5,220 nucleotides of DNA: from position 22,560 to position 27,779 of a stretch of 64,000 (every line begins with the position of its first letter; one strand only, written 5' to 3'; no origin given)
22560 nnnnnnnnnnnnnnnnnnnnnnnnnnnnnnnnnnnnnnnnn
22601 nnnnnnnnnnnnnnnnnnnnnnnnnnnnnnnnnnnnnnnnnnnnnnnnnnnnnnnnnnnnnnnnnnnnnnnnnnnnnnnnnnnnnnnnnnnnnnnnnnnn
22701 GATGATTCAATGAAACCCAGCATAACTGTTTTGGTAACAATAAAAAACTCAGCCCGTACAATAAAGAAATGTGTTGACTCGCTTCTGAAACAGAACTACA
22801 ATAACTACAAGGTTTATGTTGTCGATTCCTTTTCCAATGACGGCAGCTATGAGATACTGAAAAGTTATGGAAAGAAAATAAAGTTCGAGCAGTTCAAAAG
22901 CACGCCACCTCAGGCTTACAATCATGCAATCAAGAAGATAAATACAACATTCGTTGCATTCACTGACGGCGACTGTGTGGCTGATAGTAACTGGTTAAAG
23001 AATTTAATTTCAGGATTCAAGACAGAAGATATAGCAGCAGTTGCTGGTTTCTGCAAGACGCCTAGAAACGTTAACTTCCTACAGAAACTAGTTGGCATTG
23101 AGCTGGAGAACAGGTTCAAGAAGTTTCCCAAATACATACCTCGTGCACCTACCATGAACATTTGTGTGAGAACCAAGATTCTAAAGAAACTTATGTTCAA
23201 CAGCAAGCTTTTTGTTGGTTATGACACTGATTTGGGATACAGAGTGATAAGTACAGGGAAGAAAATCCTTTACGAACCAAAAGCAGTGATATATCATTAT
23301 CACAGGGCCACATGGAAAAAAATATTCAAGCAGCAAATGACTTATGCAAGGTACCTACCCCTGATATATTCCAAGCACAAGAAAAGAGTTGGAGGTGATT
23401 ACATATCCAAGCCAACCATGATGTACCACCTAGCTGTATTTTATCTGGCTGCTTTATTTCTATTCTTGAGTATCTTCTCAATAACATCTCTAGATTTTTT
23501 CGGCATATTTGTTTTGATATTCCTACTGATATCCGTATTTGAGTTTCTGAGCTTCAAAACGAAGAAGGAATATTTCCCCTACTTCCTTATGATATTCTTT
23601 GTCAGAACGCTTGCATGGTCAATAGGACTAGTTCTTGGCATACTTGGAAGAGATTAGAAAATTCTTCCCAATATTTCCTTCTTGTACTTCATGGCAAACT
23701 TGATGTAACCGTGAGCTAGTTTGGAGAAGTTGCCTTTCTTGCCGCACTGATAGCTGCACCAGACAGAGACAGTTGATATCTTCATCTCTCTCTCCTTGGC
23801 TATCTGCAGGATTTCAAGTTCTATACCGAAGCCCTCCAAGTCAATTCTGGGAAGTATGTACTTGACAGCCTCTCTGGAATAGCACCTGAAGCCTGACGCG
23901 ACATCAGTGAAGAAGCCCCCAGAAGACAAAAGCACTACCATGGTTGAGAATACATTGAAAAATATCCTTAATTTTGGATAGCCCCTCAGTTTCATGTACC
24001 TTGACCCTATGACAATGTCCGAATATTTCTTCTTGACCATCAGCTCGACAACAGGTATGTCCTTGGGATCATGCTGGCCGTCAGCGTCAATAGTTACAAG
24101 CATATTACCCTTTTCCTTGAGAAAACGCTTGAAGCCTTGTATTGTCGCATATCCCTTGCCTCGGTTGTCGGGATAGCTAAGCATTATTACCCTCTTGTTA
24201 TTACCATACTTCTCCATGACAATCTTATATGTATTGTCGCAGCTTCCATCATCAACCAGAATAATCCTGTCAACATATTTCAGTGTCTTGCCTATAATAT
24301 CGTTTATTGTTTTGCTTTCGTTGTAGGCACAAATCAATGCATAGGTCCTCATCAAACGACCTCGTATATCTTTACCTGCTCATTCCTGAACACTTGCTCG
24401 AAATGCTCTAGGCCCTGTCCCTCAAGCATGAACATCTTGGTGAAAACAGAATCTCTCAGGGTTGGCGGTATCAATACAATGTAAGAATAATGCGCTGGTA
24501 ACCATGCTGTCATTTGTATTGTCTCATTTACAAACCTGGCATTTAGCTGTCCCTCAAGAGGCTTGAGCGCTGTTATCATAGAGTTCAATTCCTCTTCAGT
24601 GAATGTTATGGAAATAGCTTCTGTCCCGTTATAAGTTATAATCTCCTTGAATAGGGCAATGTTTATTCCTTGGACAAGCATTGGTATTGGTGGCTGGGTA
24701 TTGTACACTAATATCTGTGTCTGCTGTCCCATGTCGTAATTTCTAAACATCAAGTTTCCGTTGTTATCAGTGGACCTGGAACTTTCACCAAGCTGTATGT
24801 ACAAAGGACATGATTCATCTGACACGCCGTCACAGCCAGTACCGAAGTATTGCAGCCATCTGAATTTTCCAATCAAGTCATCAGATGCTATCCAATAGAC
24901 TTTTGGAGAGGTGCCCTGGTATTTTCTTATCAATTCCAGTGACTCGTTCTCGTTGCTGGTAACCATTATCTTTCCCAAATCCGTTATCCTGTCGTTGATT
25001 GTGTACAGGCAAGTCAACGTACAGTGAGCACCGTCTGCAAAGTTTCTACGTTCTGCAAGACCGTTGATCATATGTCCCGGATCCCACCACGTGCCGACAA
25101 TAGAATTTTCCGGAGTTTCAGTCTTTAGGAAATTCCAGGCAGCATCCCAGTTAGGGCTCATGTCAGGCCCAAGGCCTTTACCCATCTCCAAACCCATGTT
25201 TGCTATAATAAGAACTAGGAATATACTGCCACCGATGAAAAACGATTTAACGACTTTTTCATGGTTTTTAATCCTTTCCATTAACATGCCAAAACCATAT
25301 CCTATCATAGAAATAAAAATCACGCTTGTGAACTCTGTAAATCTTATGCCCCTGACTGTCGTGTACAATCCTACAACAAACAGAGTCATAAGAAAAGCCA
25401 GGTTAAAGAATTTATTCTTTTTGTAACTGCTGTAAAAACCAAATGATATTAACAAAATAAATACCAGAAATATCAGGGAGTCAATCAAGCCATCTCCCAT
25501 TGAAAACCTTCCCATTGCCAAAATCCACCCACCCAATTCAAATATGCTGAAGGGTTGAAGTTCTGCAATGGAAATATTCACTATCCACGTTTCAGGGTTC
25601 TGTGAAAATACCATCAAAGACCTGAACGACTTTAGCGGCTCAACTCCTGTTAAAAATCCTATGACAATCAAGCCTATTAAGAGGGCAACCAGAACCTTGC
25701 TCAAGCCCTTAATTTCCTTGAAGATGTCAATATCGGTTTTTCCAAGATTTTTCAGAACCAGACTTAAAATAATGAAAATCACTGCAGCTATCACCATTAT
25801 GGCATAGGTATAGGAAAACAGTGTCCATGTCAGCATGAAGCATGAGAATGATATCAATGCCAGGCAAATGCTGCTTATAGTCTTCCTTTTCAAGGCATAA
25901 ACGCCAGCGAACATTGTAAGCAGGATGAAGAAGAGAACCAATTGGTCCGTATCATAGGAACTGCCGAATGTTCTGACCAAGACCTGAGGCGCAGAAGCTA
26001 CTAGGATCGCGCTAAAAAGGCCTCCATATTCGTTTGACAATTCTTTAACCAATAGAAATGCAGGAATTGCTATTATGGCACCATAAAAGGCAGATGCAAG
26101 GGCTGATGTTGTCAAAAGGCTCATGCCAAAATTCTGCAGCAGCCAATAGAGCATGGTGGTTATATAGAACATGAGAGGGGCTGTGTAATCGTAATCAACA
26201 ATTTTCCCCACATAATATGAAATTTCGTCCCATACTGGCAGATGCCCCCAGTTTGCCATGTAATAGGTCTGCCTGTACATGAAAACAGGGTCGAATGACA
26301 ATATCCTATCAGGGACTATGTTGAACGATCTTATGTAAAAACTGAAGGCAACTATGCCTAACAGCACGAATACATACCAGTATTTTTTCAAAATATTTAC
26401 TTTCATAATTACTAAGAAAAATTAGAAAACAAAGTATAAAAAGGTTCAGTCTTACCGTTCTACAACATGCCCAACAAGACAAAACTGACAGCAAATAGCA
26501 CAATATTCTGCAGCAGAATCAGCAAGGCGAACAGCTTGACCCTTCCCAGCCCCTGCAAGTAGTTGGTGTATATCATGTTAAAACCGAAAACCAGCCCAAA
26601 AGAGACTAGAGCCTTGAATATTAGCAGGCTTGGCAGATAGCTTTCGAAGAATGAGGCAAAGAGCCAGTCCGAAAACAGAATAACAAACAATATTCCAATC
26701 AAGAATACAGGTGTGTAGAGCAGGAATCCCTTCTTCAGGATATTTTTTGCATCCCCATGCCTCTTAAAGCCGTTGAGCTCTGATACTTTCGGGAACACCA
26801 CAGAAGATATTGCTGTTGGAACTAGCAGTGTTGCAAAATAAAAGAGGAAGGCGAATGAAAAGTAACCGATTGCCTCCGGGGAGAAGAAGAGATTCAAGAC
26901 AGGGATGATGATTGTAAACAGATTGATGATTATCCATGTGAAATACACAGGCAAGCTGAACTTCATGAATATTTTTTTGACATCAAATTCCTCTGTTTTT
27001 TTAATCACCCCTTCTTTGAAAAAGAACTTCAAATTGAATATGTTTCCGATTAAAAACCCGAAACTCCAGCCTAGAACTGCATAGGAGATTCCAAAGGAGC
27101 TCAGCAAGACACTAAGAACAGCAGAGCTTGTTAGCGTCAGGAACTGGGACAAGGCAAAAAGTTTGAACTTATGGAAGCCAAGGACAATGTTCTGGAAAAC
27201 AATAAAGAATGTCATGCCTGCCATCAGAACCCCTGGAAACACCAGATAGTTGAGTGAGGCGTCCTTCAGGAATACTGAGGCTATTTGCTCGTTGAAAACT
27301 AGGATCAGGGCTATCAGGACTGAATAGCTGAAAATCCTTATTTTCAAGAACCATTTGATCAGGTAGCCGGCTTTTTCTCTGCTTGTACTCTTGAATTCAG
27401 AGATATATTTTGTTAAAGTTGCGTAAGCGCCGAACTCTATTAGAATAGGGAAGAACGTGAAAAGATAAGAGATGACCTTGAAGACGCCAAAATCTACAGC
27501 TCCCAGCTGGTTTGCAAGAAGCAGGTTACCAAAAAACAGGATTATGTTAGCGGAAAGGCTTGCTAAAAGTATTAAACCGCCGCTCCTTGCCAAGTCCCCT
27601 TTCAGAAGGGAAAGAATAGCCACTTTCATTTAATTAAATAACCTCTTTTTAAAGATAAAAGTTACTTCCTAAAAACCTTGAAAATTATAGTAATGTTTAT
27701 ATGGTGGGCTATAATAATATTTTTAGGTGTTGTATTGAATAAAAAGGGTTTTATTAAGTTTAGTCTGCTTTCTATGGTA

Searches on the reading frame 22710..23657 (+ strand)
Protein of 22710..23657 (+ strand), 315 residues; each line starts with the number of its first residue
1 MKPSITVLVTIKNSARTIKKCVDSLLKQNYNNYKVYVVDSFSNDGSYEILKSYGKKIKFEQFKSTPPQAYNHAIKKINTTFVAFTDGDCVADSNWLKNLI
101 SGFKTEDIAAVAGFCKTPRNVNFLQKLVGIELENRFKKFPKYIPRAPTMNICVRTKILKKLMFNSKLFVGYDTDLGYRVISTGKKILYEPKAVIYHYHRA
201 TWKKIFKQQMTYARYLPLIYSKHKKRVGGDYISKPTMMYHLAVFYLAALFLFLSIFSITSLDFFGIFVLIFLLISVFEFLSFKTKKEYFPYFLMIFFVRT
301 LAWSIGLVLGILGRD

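Call 73: search_protein_families(library=pfam, proteins=[window:22710-23657:+], max_evalue=0.0001)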
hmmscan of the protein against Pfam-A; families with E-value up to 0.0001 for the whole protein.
window:22710-23657:+ (315 aa): 3 families
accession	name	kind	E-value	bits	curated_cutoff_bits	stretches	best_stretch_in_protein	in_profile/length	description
PF00535.33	Glycos_transf_2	-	7.4e-23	81.7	23.3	1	6-141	1-141/168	Glycosyl transferase family 2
PF13641.12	Glyco_tranf_2_3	-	1.1e-18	68.5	27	1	3-209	1-224/230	Glycosyltransferase like family 2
PF13632.12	Glyco_trans_2_3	-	4.9e-10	40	27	1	82-273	2-195/198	Glycosyl transferase family group 2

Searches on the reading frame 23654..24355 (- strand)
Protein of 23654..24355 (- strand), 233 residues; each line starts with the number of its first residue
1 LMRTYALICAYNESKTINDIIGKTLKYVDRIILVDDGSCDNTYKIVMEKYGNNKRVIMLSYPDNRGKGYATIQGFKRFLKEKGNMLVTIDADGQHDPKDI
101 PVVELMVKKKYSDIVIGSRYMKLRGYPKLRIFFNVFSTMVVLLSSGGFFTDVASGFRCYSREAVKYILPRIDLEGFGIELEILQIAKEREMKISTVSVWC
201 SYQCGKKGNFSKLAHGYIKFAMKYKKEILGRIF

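Call 73: search_protein_families(library=pfam, proteins=[window:23654-24355:-], max_evalue=0.0001)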
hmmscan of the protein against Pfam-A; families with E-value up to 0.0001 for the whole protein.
window:23654-24355:- (233 aa): 1 family
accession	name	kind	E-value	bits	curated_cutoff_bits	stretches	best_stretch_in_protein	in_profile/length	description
PF00535.33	Glycos_transf_2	-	4e-19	69.6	23.3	1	7-128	3-124/168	Glycosyl transferase family 2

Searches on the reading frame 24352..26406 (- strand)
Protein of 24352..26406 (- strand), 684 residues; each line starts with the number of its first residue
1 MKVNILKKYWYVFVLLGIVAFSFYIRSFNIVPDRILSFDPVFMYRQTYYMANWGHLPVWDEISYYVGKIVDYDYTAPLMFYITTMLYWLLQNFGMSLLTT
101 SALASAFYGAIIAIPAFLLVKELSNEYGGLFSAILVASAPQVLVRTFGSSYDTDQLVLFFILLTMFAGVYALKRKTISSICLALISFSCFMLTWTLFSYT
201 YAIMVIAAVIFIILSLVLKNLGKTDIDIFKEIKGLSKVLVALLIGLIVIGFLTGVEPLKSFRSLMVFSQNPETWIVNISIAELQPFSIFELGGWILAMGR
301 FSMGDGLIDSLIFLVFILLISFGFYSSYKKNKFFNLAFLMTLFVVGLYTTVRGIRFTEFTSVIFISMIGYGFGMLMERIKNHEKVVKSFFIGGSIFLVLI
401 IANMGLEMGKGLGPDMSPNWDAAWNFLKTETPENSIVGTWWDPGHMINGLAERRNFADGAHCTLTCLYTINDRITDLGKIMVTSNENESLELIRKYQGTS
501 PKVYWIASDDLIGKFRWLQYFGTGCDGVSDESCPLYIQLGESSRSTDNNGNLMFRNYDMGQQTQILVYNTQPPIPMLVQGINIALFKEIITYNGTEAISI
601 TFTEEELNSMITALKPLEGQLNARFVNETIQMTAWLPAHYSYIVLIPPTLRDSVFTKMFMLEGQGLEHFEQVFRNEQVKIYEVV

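Call 56: search_protein_families(library=ncbifam, proteins=[window:24352-26406:-], max_evalue=0.001)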
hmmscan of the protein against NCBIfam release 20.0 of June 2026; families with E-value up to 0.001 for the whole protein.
window:24352-26406:- (684 aa): 2 families
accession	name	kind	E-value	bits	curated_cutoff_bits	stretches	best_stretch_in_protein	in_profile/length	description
TIGR04154.1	archaeo_STT3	subfamily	3.2e-13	48.9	450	1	13-175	2-173/831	oligosaccharyl transferase, archaeosortase A system-associated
NF050801.1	ProtGlycPglB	equivalog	2.3e-11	42.9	1300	1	82-251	82-249/713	undecaprenyl-diphosphooligosaccharide--protein glycotransferase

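Call 73: search_protein_families(library=pfam, proteins=[window:24352-26406:-], max_evalue=0.0001)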
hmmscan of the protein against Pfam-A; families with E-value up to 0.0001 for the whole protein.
window:24352-26406:- (684 aa): 1 family
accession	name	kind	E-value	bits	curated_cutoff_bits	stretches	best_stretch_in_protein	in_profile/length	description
PF02516.20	STT3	-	4.9e-23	82.7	24.5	1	35-365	29-361/405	Oligosaccharyl transferase STT3, N-terminal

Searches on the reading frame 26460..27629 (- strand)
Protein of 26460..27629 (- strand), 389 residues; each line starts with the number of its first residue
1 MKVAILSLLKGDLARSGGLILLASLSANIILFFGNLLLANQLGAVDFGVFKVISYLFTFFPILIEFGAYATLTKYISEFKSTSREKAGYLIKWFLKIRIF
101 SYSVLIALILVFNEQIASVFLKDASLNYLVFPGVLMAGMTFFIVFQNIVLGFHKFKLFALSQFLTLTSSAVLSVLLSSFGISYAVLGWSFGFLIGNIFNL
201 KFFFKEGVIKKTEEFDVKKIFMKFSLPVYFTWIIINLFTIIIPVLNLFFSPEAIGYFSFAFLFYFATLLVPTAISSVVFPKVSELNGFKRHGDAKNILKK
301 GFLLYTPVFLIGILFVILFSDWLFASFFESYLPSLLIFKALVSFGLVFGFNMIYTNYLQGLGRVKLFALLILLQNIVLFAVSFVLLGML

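Call 10: search_protein_families(library=pfam, proteins=[window:26460-27629:-], max_evalue=0.01)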
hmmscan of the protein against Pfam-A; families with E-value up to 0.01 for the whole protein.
window:26460-27629:- (389 aa): 2 families
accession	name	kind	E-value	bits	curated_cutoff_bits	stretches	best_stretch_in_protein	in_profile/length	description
PF01943.22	Polysacc_synt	-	1.1e-16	61.5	28.2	1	14-285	2-273/274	Polysaccharide biosynthesis protein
PF01554.23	MatE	-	0.0021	18.2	24.9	1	227-378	1-155/161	MatE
